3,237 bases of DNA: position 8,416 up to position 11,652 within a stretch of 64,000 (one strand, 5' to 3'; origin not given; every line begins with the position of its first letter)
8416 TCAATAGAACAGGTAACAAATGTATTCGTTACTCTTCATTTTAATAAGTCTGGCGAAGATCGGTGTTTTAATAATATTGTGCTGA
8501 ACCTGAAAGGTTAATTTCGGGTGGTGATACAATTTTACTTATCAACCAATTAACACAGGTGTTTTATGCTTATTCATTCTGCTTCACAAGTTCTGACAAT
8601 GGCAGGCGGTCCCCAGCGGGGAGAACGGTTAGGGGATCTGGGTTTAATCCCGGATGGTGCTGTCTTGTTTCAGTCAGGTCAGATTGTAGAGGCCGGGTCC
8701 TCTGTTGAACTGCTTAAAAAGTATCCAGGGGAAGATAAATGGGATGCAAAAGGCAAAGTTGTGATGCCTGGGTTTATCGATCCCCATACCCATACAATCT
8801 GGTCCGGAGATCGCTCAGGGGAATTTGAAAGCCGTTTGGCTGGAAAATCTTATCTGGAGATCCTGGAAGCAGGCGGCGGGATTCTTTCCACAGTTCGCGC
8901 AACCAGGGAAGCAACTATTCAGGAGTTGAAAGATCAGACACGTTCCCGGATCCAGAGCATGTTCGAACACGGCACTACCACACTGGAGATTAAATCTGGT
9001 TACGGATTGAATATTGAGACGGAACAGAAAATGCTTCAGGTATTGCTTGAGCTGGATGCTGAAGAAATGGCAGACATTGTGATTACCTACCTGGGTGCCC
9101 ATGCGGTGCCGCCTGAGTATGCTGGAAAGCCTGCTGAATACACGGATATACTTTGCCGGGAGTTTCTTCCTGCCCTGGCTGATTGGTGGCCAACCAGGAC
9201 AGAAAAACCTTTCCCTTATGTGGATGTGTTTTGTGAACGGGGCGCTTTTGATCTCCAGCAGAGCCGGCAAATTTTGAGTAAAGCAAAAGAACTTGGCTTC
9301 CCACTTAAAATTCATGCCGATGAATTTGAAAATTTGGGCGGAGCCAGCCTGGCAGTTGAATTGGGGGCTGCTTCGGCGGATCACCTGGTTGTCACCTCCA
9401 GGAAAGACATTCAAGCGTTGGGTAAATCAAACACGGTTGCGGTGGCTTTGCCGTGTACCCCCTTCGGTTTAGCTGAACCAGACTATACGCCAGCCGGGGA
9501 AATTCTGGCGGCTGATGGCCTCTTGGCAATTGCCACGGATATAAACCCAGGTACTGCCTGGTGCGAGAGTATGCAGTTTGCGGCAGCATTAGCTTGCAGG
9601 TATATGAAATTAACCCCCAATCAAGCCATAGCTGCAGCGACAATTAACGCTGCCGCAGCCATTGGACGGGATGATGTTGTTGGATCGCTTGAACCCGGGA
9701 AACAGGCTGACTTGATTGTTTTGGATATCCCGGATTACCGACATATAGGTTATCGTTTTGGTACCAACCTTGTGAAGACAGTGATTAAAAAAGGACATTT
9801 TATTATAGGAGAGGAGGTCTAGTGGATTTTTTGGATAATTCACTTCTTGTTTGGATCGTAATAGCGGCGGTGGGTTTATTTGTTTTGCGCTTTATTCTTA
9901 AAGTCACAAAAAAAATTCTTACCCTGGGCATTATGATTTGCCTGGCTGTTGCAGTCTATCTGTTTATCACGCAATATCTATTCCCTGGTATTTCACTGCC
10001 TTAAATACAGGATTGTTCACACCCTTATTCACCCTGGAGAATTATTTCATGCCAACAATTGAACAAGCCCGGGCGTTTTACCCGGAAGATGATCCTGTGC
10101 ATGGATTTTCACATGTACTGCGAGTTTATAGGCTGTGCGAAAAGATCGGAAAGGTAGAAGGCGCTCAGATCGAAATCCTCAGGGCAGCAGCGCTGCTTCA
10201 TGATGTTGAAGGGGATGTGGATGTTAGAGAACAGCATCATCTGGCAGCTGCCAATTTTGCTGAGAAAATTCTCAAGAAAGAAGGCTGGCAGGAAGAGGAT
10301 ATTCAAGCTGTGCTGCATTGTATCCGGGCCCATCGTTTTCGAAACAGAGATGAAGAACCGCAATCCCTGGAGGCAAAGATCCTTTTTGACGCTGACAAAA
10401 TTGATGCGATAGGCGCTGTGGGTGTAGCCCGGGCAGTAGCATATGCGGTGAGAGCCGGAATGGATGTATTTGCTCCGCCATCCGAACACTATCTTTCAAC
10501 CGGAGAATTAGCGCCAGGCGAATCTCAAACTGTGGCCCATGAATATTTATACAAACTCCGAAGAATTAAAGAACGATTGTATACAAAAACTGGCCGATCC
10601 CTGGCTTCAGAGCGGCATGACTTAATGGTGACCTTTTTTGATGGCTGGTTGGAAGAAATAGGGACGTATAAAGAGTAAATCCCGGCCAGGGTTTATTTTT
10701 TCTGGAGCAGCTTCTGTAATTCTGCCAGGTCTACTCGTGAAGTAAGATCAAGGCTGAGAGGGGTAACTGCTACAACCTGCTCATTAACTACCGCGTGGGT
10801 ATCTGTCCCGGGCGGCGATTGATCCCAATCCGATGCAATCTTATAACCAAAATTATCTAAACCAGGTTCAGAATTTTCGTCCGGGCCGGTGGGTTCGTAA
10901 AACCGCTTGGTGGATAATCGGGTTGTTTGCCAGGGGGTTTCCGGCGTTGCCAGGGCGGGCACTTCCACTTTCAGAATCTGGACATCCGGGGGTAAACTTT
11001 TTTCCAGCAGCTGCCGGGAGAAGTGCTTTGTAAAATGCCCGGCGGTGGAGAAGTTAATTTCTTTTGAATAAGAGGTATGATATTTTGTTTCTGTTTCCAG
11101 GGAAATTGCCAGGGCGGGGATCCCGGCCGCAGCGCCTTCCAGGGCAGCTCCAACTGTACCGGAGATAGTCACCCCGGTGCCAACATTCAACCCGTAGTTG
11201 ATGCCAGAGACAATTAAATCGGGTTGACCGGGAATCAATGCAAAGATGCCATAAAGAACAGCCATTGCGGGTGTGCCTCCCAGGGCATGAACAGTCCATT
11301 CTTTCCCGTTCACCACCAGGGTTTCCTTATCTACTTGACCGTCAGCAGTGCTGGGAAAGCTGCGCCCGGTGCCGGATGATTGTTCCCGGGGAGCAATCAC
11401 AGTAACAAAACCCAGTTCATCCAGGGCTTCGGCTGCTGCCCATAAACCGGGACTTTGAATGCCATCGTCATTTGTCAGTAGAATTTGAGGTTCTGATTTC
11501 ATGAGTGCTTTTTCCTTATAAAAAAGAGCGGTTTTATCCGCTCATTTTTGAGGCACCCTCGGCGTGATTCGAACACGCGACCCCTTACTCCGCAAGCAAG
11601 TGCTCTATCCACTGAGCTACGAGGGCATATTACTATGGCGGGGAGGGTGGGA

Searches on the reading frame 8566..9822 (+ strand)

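Call 68: search_protein_families(library=pfam, proteins=[window:8566-9822:+], max_evalue=0.00001)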
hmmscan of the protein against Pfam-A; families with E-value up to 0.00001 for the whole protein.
window:8566-9822:+ (418 aa): 2 families
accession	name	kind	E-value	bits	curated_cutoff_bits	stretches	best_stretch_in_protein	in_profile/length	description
PF01979.26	Amidohydro_1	-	6.2e-24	85.3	25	1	65-411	1-343/345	Amidohydrolase family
PF07969.17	Amidohydro_3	-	2e-21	77.4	29.7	2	110-390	150-447/472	Amidohydrolase family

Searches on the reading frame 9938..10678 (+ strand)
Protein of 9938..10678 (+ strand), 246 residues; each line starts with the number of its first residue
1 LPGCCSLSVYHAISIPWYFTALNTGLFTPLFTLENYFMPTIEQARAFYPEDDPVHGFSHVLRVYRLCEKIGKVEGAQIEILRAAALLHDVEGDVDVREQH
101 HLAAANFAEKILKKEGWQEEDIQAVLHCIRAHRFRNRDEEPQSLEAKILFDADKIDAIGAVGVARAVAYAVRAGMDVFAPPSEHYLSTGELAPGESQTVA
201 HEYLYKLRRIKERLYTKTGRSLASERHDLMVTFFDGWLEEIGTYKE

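Call 68: search_protein_families(library=pfam, proteins=[window:9938-10678:+], max_evalue=0.00001)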
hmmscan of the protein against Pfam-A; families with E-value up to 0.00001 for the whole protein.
window:9938-10678:+ (246 aa): 1 family
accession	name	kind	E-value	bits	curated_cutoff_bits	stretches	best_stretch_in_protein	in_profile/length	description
PF01966.28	HD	-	3.1e-16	60.1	22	1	57-157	2-115/116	HD domain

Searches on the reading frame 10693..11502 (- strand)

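Call 68: search_protein_families(library=pfam, proteins=[window:10693-11502:-], max_evalue=0.00001)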
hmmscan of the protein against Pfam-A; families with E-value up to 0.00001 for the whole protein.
window:10693-11502:- (269 aa): 1 family
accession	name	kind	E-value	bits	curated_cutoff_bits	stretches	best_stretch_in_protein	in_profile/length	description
PF01975.23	SurE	-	2e-46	158.6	22.1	1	7-201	1-187/189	Survival protein SurE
